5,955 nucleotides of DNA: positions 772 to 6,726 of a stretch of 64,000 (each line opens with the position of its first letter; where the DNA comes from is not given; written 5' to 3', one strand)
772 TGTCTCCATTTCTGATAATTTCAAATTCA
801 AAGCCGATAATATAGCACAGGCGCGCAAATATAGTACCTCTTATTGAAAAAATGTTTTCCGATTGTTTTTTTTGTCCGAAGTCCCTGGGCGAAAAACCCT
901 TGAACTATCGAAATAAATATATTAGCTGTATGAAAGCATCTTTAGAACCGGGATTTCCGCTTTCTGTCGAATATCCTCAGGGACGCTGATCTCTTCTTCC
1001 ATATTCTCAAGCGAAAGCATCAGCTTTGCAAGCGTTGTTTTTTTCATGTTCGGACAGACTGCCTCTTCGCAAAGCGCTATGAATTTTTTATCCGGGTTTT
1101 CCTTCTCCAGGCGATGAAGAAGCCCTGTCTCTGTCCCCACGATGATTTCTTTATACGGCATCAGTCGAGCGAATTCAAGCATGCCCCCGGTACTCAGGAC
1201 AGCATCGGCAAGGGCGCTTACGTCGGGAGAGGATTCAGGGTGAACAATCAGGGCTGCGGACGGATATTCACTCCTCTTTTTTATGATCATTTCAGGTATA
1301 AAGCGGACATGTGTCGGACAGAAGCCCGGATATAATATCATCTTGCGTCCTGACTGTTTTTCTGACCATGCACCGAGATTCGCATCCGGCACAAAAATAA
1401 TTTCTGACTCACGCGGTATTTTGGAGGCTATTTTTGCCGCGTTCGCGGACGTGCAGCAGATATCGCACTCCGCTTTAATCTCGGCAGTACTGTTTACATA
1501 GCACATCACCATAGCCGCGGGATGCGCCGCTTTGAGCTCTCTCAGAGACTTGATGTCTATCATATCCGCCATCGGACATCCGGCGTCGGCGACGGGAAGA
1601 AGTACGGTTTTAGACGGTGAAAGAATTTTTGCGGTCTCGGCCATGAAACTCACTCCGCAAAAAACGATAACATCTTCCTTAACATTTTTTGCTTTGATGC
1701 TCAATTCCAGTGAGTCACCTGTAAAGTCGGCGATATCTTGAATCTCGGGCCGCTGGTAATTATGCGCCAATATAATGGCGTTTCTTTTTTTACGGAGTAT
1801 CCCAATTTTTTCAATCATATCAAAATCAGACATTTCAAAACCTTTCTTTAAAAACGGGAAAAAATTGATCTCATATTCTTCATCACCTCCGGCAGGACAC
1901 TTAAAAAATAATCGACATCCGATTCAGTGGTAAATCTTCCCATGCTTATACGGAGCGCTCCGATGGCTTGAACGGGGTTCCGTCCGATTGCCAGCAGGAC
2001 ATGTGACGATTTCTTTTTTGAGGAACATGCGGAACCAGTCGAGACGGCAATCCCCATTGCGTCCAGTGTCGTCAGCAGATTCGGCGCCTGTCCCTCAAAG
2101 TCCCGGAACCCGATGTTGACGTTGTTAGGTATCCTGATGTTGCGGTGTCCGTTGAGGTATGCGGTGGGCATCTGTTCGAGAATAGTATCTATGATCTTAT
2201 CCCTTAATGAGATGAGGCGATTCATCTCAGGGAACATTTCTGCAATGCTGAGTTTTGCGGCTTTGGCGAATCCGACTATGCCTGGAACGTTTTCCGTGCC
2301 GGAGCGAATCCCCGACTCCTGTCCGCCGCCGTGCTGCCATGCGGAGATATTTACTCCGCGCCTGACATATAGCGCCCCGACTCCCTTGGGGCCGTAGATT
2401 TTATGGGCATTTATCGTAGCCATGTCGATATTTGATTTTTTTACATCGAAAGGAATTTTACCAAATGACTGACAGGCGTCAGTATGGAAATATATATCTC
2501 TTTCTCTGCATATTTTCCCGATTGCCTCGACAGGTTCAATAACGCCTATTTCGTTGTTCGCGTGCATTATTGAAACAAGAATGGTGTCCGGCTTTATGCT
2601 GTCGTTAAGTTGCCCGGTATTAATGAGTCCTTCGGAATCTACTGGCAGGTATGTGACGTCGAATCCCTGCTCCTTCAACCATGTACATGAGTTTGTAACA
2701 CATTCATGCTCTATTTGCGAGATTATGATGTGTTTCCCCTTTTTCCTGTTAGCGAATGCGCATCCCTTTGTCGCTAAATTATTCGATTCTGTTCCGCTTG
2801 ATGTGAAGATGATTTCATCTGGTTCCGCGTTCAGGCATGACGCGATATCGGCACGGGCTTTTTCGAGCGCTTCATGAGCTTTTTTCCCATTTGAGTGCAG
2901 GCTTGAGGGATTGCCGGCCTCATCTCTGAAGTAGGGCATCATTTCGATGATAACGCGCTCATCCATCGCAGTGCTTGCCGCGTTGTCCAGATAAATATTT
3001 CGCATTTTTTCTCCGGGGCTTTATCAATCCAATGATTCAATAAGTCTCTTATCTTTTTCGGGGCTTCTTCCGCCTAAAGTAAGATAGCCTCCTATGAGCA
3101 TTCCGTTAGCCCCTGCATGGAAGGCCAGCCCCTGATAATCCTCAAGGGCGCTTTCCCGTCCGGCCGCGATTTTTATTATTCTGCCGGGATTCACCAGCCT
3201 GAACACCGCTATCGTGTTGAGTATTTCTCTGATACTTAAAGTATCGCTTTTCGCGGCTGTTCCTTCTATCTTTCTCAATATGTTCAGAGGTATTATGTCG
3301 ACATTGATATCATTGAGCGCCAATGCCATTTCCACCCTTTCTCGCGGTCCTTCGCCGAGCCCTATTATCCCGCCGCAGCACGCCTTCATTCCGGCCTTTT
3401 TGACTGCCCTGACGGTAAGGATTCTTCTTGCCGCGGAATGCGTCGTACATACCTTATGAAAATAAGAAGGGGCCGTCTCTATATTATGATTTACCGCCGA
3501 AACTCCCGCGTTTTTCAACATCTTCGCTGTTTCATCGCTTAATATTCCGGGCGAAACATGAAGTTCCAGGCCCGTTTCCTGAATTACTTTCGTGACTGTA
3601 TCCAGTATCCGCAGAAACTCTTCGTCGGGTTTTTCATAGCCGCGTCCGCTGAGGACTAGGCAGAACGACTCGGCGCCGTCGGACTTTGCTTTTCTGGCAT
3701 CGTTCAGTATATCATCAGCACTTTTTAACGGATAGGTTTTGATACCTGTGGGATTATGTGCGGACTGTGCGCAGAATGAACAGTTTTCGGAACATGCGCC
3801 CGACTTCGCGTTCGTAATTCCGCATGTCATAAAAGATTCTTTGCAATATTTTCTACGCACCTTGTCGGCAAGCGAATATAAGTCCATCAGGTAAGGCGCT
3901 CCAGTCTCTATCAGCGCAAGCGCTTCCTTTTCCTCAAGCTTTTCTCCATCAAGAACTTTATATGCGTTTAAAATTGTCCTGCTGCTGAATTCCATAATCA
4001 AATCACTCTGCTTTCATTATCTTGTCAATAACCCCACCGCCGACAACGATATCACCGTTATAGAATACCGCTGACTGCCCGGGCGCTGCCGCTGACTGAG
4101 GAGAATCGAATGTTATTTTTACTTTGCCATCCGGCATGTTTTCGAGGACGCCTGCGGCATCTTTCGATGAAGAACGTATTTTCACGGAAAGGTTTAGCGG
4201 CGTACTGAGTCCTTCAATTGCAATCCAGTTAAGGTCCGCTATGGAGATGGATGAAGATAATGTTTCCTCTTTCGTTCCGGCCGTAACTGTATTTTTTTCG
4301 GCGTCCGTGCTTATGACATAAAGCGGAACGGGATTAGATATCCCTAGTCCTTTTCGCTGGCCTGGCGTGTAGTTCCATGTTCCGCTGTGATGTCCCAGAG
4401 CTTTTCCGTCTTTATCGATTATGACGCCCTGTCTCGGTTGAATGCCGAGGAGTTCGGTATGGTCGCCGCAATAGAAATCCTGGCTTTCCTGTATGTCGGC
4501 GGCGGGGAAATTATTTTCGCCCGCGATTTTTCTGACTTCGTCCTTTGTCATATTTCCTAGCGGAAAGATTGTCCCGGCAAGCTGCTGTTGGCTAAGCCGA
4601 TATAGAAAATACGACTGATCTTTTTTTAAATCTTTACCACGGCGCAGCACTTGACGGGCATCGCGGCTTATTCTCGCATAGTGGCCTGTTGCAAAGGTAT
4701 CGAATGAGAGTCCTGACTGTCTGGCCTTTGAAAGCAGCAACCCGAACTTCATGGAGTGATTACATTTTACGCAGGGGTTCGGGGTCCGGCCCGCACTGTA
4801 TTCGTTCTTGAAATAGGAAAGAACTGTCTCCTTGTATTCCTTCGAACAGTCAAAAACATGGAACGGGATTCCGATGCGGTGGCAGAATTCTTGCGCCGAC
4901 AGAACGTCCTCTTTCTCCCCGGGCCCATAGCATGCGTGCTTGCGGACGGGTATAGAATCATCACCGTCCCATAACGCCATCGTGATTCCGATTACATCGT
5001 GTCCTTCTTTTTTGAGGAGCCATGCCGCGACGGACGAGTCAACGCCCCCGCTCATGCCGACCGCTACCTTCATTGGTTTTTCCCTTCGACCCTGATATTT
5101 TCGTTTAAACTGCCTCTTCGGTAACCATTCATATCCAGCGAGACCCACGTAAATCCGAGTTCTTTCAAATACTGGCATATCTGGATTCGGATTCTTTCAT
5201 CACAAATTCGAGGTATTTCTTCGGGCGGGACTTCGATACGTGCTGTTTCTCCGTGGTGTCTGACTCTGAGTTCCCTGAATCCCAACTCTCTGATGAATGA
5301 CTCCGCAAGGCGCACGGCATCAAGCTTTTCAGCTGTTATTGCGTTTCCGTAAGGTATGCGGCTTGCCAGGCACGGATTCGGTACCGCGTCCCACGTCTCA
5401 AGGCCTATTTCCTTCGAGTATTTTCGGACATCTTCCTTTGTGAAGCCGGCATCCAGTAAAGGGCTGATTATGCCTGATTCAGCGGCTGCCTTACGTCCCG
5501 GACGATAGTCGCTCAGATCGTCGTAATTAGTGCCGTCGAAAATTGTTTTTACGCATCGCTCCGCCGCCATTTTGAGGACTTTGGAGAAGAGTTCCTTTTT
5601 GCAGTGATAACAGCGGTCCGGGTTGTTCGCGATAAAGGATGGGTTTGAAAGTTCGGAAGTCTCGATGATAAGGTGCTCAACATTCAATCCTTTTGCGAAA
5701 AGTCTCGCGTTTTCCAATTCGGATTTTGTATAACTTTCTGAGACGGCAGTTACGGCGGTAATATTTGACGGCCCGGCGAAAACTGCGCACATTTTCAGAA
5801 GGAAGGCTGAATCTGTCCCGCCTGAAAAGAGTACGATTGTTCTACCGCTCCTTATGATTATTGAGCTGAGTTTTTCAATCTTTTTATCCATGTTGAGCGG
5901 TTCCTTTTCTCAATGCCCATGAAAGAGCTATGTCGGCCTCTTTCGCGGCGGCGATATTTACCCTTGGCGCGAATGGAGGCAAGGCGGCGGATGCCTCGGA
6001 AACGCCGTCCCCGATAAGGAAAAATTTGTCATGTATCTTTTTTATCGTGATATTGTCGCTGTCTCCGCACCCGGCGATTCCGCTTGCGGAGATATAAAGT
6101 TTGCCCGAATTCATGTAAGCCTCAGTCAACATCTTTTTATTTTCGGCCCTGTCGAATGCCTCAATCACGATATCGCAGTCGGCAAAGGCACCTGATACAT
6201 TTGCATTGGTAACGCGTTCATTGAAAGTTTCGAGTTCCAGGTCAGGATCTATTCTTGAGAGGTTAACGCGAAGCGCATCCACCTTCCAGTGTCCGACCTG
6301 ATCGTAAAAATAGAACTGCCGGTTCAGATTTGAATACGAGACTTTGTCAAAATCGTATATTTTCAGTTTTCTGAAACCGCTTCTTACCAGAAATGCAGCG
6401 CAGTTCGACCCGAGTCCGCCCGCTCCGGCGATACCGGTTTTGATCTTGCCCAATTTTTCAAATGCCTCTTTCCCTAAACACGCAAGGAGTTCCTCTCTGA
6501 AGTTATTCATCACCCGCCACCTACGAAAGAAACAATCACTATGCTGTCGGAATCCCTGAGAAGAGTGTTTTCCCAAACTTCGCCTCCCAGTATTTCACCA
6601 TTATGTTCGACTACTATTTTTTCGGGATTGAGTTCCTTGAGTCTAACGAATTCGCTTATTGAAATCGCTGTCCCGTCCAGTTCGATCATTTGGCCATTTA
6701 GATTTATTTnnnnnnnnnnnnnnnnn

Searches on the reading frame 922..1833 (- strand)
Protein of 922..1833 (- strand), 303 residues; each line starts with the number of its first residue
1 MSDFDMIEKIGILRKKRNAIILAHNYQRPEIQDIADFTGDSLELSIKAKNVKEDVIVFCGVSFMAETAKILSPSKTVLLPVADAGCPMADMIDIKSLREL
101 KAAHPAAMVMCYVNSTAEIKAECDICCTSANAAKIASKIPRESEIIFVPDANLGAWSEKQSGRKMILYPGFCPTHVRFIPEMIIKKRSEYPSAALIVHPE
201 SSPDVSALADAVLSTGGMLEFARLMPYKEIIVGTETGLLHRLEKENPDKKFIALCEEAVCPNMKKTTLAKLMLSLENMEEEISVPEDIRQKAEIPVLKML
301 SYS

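Call 29: search_protein_families(library=pfam, proteins=[window:922-1833:-])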
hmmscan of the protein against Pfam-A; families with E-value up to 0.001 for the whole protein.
window:922-1833:- (303 aa): 1 family
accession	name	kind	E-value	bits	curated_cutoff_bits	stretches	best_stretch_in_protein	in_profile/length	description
PF02445.21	NadA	-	3.1e-118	394.6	27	1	9-300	2-294/295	Quinolinate synthetase A protein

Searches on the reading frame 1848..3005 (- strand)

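Call 29: search_protein_families(library=pfam, proteins=[window:1848-3005:-])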
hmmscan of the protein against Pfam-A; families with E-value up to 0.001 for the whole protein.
window:1848-3005:- (385 aa): 3 families
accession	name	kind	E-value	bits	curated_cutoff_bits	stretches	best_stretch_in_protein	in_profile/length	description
PF00266.25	Aminotran_5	-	1.1e-86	291.5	21.5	1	4-367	1-371/371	Aminotransferase class-V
PF01212.27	Beta_elim_lyase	-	3.6e-07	30.2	27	1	61-180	46-172/288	Beta-eliminating lyase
PF01041.23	DegT_DnrJ_EryC1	-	2.2e-05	24.3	19.8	1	64-183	41-152/360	DegT/DnrJ/EryC1/StrS aminotransferase family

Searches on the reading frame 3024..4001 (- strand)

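Call 29: search_protein_families(library=pfam, proteins=[window:3024-4001:-])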
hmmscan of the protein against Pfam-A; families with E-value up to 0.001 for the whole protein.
window:3024-4001:- (325 aa): 2 families
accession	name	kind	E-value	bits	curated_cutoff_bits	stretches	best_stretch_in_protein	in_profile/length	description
PF06968.18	BATS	-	5.1e-22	78.3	22.2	1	238-324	1-85/88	Biotin and Thiamin Synthesis associated domain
PF04055.27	Radical_SAM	-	1.4e-21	77.8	29.5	1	68-226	5-163/166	Radical SAM superfamily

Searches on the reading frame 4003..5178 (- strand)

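Call 29: search_protein_families(library=pfam, proteins=[window:4003-5178:-])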
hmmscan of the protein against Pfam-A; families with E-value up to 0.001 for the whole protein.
window:4003-5178:- (391 aa): 4 families
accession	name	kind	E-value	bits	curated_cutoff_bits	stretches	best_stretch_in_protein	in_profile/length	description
PF03054.22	tRNA_Me_trans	-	1.5e-68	230.9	20.6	1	36-234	1-196/202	tRNA methyl transferase HUP domain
PF20258.4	tRNA_Me_trans_C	-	6e-19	68.6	20.6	1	309-384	2-77/77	Aminomethyltransferase beta-barrel domain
PF20259.3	tRNA_Me_trans_M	-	3.4e-17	62.2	27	1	246-300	8-64/66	tRNA methyl transferase PRC-barrel domain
PF02540.23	NAD_synthase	-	6.9e-06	25.8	21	0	36-111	19-81/242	NAD synthase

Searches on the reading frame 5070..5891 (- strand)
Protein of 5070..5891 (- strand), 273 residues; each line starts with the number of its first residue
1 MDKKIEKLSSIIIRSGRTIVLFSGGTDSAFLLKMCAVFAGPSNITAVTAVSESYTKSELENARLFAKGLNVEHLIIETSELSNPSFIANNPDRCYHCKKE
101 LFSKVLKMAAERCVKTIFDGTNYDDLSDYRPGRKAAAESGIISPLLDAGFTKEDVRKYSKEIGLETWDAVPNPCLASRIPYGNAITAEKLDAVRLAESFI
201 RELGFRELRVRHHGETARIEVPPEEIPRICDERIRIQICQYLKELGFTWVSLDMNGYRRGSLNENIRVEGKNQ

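Call 29: search_protein_families(library=pfam, proteins=[window:5070-5891:-])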
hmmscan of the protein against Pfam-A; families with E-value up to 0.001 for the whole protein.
window:5070-5891:- (273 aa): 2 families
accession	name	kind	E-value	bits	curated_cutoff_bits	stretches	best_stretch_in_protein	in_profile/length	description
PF06508.19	QueC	-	1.1e-05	25.4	22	1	18-82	2-64/210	Queuosine biosynthesis protein QueC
PF02540.23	NAD_synthase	-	0.00054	19.6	21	1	19-80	22-83/242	NAD synthase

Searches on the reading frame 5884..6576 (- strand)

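Call 29: search_protein_families(library=pfam, proteins=[window:5884-6576:-])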
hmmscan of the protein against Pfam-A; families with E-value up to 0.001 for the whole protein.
window:5884-6576:- (230 aa): 1 family
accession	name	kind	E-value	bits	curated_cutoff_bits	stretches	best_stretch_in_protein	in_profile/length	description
PF00899.27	ThiF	-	3e-34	118.7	28.1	1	31-172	7-149/238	ThiF family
